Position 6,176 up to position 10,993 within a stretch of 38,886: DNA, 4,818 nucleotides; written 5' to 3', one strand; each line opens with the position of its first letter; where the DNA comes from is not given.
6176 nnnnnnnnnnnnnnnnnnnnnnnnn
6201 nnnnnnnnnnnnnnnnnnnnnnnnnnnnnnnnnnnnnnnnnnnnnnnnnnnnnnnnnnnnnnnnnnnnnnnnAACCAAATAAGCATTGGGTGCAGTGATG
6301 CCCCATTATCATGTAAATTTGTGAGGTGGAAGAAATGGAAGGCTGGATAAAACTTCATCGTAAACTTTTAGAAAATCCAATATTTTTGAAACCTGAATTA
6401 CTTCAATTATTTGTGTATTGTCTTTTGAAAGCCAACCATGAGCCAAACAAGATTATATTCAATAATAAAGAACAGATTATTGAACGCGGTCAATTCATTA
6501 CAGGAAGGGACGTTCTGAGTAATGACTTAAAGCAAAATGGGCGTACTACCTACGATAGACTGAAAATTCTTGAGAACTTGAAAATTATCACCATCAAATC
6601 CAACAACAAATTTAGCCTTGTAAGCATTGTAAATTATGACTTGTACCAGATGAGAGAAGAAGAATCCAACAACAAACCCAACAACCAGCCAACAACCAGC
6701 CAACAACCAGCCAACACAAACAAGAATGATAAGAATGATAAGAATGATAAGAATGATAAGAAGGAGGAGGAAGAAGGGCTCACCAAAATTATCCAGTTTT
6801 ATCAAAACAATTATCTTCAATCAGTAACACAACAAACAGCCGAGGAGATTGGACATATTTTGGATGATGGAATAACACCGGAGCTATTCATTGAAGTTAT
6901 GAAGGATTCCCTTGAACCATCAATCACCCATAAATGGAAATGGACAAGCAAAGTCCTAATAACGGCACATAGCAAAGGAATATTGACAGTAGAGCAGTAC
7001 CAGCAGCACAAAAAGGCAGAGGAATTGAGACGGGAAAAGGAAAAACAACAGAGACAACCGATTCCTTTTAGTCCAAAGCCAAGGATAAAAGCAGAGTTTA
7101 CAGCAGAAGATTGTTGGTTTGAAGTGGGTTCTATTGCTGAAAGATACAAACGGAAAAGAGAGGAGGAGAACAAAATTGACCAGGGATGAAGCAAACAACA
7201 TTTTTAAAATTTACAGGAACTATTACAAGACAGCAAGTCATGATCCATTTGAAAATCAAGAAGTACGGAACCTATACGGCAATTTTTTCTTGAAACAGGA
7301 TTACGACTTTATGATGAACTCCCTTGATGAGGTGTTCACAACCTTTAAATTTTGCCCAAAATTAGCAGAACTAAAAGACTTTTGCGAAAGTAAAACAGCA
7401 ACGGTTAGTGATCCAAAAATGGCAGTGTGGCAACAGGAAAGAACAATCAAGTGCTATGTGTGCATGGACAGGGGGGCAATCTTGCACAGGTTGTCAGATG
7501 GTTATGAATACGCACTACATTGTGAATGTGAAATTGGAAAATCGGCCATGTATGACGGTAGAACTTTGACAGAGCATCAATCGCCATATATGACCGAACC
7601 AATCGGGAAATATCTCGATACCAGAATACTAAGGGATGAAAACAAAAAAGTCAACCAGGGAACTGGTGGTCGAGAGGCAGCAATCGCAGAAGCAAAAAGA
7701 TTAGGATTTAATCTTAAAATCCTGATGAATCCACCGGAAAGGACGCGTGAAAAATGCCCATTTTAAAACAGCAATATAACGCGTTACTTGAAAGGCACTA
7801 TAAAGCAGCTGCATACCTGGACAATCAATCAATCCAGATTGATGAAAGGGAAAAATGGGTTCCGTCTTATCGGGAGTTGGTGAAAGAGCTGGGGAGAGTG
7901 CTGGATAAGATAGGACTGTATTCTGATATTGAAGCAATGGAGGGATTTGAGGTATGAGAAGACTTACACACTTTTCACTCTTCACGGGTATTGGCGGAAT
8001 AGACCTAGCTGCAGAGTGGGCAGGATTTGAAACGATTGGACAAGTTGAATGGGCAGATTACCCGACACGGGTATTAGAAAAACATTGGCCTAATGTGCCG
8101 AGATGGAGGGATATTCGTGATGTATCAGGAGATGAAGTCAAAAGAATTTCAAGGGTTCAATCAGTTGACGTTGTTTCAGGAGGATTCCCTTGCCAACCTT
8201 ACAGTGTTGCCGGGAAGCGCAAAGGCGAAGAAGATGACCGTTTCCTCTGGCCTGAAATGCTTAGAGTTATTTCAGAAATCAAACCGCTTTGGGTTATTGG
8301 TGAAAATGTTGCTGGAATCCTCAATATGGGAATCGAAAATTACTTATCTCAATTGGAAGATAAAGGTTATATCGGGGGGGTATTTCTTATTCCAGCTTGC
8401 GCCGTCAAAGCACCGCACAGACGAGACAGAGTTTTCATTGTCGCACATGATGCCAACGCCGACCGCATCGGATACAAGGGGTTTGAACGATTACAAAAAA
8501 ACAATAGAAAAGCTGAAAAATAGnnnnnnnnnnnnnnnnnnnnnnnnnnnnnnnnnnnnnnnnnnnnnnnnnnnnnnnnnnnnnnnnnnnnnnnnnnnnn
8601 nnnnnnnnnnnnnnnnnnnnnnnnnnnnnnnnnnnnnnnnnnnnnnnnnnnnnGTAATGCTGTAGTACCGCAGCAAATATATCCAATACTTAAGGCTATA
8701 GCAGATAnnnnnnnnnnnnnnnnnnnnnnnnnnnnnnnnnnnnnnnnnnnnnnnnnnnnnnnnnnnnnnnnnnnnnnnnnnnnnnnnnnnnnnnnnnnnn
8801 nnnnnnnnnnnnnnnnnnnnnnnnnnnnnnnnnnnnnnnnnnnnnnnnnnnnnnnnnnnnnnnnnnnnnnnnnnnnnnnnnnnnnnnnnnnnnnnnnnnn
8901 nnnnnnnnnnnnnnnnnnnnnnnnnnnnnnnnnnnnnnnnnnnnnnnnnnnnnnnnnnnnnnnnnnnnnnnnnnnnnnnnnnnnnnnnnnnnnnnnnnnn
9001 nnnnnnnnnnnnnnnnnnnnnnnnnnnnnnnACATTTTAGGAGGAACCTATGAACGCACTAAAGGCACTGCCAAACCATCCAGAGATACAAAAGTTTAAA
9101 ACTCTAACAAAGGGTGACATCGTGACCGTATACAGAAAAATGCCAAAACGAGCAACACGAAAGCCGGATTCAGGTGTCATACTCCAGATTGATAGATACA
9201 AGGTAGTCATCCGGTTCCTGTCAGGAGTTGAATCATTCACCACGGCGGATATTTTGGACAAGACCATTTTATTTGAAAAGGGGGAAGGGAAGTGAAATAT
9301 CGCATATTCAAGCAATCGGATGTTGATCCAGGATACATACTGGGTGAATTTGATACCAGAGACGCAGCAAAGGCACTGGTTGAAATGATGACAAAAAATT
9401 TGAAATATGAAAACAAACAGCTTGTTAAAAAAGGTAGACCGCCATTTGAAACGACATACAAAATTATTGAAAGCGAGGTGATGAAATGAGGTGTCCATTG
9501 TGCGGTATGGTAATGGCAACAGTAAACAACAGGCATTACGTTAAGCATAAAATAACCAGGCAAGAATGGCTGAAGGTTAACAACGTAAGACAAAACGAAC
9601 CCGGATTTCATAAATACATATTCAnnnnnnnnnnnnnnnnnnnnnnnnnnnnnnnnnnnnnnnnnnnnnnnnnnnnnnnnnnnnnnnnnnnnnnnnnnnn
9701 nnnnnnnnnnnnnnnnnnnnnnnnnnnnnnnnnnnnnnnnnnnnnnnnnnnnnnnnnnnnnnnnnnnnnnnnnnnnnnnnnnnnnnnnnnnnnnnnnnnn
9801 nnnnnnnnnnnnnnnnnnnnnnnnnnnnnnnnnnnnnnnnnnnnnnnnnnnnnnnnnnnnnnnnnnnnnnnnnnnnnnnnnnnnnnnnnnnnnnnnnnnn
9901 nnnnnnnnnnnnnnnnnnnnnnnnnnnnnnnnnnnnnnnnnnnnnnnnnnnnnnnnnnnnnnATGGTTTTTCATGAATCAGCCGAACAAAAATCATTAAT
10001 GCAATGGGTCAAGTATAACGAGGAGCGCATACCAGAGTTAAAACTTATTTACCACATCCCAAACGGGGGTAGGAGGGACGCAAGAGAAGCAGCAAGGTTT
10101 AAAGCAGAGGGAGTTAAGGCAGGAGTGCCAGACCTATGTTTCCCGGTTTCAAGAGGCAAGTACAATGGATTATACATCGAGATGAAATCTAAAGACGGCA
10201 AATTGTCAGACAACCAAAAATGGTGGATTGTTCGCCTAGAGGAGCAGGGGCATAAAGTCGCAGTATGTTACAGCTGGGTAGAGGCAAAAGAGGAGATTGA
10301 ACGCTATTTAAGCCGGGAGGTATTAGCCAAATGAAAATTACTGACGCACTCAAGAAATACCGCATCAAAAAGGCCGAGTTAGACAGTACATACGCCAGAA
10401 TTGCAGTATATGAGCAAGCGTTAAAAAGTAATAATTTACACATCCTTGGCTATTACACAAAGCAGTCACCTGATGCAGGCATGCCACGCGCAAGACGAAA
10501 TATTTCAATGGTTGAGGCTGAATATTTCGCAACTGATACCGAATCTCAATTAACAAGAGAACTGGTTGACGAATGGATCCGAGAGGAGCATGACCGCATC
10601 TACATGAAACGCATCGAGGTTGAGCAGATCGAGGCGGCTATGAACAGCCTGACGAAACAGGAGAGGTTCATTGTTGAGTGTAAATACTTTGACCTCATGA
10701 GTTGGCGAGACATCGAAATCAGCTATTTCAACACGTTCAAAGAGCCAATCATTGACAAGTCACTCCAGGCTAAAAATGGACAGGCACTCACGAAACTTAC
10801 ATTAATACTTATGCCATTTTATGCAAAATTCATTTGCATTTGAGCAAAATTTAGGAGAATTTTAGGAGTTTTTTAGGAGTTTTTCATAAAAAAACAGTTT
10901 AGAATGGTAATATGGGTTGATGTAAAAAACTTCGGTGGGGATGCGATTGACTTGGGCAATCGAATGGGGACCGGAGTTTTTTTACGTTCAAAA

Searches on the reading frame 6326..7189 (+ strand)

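Call 18: search_protein_families(library=phrogs, proteins=[window:6326-7189:+], max_evalue=0.001)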
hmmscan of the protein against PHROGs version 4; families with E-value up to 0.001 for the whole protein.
window:6326-7189:+ (287 aa): 8 families
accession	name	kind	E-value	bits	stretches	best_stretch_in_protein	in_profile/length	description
phrog_2514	-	DNA, RNA and nucleotide metabolism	1.7e-40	140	1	4-150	2-154/270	DnaD-like helicase loader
phrog_186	-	DNA, RNA and nucleotide metabolism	1e-31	111.8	1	2-272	17-282/308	DnaD-like helicase loader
phrog_7498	-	DNA, RNA and nucleotide metabolism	2.4e-17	64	1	1-163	1-164/296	DnaD-like helicase loader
phrog_27581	-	unknown function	2.8e-11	44.6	1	4-150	25-177/216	-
phrog_345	-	DNA, RNA and nucleotide metabolism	1.5e-07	32.4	1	4-147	24-176/297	replication initiation O-like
phrog_17768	-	DNA, RNA and nucleotide metabolism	4.6e-06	27.1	1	69-143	63-146/353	replication initiation protein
phrog_4016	-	DNA, RNA and nucleotide metabolism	3.7e-05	24.6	1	131-243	7-122/159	replication initiation protein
phrog_35955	-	unknown function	0.00034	21.1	1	23-144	19-142/285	-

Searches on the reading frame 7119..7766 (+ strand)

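Call 18: search_protein_families(library=phrogs, proteins=[window:7119-7766:+], max_evalue=0.001)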
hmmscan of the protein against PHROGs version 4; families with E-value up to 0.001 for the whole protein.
window:7119-7766:+ (215 aa): 1 family
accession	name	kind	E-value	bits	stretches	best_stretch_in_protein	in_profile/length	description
phrog_9804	-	unknown function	0.00073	20.3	0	21-102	2-85/214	-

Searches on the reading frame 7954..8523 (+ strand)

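Call 18: search_protein_families(library=phrogs, proteins=[window:7954-8523:+], max_evalue=0.001)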
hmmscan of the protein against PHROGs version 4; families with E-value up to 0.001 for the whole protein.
window:7954-8523:+ (189 aa): 8 families
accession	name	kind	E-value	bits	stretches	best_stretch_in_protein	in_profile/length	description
phrog_363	-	other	3.1e-65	221.5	1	1-182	51-231/327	DNA methyltransferase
phrog_116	-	other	7.4e-46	157.8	1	1-181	205-387/779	DNA methyltransferase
phrog_36267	-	other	2.3e-15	57.6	1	7-77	4-75/151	DNA methyltransferase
phrog_5999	-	other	3.4e-09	37.7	1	6-92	5-90/109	DNA methyltransferase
phrog_29583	-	other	2.5e-05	24.2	1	69-124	77-133/468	DNA methyltransferase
phrog_32758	-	other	0.00013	22.7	1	128-176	6-53/154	DNA methyltransferase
phrog_757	-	other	0.00062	19.9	1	3-131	14-129/247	DNA methyltransferase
phrog_864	-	DNA, RNA and nucleotide metabolism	0.00076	19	1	68-129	693-755/1064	DNA primase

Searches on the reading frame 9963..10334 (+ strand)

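Call 18: search_protein_families(library=phrogs, proteins=[window:9963-10334:+], max_evalue=0.001)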
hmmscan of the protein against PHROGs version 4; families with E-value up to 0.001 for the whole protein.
window:9963-10334:+ (123 aa): 4 families
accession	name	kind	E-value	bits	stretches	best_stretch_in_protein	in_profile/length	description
phrog_824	-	unknown function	1e-50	174.1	1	5-118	66-177/265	-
phrog_5702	-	DNA, RNA and nucleotide metabolism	9.3e-18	65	1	49-117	1-68/70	Holliday junction resolvase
phrog_2363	-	unknown function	9.9e-17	62.2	1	16-117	69-172/192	-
phrog_93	-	DNA, RNA and nucleotide metabolism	5e-09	36.3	1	31-115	378-441/613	endonuclease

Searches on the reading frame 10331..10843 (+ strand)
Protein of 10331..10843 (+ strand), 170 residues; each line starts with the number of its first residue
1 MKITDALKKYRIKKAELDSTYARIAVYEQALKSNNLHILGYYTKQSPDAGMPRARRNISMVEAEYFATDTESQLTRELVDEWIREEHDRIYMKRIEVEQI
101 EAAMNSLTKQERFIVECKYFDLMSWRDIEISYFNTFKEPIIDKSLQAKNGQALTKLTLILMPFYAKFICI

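Call 18: search_protein_families(library=phrogs, proteins=[window:10331-10843:+], max_evalue=0.001)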
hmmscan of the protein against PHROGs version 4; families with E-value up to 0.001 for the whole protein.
window:10331-10843:+ (170 aa): 1 family
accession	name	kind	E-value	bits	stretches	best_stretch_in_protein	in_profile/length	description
phrog_36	-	transcription regulation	8.6e-08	33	1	1-129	54-162/220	transcriptional regulator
